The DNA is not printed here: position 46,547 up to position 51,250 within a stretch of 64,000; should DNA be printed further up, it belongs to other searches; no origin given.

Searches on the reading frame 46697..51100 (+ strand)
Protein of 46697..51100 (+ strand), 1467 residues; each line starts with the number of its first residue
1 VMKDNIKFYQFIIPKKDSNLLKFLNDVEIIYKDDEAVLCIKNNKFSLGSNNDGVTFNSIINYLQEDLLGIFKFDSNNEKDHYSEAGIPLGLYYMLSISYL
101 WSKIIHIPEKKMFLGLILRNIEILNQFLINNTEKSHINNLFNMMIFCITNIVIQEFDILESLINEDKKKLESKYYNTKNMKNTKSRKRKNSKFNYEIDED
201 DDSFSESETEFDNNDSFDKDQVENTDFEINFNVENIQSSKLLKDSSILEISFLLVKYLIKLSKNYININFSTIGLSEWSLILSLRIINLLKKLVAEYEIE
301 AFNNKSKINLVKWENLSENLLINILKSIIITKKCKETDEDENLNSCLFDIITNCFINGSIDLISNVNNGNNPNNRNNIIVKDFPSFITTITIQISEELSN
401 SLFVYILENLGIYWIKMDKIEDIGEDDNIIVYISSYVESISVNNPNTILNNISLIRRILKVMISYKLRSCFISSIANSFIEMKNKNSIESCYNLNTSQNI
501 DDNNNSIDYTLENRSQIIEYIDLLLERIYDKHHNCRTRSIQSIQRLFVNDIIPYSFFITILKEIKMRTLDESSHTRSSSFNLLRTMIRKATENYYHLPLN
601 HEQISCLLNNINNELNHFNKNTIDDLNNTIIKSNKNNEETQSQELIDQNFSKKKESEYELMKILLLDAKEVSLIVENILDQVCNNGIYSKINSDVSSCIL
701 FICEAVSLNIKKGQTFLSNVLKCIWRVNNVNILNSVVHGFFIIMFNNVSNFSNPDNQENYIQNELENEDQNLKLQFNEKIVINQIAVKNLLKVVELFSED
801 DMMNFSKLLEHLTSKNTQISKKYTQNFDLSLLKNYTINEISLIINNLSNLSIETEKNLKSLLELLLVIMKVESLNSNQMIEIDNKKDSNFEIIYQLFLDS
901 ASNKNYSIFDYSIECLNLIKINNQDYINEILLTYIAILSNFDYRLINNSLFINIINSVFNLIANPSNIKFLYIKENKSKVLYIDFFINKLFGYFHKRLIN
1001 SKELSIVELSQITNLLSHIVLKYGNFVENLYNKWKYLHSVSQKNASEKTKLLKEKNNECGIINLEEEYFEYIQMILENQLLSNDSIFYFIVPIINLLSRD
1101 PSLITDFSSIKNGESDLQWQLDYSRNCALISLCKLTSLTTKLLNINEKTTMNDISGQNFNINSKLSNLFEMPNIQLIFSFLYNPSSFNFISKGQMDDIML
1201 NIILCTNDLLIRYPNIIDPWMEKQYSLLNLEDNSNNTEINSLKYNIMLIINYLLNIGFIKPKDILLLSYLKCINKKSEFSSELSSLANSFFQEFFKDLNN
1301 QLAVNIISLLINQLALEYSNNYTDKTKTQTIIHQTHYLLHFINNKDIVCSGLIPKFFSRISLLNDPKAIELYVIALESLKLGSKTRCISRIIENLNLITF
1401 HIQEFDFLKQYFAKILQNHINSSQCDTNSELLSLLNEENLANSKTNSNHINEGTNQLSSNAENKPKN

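Call 64: search_protein_families(library=pfam, proteins=[window:46697-51100:+], max_evalue=1)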
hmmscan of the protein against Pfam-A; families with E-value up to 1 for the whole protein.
window:46697-51100:+ (1467 aa): 1 family
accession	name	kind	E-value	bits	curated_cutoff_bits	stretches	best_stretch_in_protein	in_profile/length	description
PF20863.2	IcmR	-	0.09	13.3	27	1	687-709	9-31/58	IcmR, middle region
